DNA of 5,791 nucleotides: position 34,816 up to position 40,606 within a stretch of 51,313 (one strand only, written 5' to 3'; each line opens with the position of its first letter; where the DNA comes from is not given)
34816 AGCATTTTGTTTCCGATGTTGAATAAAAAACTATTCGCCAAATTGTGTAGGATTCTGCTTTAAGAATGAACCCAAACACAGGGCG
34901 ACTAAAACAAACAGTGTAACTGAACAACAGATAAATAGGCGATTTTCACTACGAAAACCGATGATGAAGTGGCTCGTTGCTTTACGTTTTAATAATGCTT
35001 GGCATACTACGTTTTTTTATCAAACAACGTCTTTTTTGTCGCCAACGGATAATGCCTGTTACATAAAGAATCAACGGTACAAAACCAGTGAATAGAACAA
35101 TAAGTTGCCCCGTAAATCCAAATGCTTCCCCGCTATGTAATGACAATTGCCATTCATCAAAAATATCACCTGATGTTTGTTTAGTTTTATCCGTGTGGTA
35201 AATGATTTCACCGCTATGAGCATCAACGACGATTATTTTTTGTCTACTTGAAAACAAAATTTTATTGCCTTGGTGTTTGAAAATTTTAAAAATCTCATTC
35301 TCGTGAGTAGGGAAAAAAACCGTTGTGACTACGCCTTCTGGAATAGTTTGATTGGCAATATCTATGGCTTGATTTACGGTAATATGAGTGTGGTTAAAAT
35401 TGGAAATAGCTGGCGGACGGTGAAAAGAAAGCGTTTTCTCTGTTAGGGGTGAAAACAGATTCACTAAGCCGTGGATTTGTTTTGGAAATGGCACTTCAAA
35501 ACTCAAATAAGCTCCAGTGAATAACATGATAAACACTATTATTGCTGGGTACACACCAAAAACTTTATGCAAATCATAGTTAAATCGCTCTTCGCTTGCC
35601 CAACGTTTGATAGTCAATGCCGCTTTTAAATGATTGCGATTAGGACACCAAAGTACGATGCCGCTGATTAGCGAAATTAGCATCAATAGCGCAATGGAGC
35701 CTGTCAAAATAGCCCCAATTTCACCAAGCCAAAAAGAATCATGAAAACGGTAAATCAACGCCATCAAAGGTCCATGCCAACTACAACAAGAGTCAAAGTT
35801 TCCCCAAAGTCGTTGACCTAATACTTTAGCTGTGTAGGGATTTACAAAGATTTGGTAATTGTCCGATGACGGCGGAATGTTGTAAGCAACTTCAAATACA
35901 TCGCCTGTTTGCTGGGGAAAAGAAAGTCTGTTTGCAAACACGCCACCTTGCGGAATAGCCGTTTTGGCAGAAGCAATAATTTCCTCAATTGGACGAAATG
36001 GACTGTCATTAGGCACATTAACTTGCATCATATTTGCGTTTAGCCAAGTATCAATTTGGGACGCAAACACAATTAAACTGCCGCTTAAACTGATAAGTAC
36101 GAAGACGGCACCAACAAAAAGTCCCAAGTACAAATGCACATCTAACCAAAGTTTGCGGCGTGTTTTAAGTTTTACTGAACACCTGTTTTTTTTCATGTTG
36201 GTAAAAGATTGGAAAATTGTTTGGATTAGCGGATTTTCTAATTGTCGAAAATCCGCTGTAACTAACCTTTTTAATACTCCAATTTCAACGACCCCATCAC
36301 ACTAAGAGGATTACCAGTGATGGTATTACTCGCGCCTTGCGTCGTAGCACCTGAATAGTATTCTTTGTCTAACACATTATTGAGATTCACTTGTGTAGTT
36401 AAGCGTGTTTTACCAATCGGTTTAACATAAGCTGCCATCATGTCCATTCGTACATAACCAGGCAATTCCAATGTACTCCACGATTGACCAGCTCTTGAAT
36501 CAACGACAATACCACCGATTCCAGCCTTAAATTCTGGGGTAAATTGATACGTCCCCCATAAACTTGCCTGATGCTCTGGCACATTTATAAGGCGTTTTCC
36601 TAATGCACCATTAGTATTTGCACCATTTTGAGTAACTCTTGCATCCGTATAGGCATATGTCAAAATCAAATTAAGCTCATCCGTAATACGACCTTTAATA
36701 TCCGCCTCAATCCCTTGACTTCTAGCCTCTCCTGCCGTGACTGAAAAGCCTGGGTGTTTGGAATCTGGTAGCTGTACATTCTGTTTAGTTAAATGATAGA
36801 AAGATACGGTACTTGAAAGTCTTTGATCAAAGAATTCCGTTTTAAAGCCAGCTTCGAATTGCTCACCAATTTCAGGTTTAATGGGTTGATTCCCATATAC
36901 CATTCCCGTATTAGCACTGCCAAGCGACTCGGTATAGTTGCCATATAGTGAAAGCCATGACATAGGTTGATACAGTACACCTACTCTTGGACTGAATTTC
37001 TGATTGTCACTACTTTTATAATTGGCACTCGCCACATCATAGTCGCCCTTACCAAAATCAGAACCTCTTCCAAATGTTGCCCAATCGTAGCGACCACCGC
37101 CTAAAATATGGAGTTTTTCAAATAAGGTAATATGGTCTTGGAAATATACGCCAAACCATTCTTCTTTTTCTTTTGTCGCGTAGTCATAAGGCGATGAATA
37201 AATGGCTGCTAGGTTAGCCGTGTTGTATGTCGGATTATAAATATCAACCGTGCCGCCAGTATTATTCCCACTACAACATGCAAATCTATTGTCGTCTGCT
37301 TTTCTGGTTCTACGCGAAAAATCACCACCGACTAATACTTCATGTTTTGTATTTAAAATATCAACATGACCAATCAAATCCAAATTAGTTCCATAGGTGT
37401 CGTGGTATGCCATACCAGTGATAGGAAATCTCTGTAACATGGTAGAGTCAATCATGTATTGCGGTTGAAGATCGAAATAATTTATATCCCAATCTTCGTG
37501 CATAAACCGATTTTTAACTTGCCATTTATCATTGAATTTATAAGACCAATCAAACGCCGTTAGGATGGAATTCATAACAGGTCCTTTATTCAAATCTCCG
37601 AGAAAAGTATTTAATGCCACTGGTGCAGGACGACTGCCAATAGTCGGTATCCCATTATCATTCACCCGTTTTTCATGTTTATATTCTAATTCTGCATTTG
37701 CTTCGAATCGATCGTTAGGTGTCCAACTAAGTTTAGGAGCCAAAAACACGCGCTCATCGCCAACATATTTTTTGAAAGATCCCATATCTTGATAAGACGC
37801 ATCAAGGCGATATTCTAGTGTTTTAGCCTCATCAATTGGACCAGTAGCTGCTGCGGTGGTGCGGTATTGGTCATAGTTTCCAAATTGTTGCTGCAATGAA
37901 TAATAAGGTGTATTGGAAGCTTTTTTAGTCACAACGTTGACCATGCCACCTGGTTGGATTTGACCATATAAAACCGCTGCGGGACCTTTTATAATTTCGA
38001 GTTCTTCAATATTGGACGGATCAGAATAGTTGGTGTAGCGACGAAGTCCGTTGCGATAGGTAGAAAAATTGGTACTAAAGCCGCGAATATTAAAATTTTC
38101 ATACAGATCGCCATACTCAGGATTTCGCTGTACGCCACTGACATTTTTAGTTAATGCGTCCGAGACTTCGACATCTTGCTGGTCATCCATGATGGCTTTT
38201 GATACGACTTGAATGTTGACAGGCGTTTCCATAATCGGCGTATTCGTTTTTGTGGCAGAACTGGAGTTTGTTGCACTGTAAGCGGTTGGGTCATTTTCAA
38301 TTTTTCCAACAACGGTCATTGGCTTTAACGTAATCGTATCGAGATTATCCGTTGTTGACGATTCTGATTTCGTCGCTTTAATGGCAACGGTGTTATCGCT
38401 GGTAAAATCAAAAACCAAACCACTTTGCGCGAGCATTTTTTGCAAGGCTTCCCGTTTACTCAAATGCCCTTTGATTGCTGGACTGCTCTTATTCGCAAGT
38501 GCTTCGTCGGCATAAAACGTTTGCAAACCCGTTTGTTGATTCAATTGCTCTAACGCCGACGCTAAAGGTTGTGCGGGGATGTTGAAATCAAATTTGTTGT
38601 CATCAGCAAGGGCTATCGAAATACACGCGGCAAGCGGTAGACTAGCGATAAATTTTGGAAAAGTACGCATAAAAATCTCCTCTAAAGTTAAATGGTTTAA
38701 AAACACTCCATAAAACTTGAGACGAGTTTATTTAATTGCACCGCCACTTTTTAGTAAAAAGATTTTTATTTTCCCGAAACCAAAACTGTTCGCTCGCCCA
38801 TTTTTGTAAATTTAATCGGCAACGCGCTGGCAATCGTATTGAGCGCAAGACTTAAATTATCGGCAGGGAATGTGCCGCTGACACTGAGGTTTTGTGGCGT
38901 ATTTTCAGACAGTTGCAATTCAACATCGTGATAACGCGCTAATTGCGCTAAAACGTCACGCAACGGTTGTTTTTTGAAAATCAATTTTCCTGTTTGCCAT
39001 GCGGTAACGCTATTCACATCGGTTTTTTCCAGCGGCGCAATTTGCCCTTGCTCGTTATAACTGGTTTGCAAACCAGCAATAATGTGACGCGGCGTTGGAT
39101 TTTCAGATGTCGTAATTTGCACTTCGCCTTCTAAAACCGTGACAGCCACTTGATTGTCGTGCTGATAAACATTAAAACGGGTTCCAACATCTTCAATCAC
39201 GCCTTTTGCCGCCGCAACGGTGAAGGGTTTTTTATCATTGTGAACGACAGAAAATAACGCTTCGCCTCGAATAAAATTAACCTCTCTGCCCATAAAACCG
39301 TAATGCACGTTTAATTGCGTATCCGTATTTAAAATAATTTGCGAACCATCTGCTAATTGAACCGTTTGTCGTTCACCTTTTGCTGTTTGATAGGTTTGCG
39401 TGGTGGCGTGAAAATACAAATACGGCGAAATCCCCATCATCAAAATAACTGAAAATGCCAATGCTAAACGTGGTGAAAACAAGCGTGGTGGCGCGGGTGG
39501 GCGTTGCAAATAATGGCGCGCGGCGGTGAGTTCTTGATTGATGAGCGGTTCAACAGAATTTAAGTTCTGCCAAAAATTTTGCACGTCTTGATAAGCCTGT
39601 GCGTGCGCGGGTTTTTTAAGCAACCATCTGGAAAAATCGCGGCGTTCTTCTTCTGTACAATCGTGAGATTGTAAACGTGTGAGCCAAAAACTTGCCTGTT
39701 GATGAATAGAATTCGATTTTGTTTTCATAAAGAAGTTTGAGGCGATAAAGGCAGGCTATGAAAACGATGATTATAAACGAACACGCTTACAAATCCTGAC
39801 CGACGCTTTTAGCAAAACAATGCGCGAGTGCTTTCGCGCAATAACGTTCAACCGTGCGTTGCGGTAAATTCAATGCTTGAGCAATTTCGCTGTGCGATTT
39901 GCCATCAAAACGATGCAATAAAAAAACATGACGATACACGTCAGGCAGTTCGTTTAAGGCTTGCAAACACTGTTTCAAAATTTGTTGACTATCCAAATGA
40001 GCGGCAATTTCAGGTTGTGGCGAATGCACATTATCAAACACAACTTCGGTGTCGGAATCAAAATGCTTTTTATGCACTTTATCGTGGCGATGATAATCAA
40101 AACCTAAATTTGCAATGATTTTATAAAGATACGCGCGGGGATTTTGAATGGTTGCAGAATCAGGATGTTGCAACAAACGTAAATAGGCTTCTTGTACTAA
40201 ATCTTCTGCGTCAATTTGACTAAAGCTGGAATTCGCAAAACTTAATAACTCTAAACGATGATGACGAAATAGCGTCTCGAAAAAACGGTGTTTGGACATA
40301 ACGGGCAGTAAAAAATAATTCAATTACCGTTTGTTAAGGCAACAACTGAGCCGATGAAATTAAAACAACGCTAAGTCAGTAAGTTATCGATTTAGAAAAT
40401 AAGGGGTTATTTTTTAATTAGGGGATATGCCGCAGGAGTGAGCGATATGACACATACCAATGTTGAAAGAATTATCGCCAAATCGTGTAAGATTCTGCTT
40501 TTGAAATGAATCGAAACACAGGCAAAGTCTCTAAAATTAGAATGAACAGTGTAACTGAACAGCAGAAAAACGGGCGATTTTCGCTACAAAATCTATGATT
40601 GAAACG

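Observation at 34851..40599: Iron-uptake island (PepSY, TonB receptor, FecR, FecI) bracketed by diverged direct repeats of about 120 bp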

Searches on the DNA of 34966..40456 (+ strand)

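Call 55: search_dna_similar(query=window:34966-40456:+, collection=plasmids, mode=distant, max_rows=8)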
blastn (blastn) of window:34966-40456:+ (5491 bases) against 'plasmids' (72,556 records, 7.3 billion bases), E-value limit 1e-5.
No match.
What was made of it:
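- On Campbell-type insertion-duplication: There is no plasmid match (call 55).
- No plasmid carries the module (call 55).
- Tried and rejected: Plasmid origin: there is no match in PLSDB (call 55).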
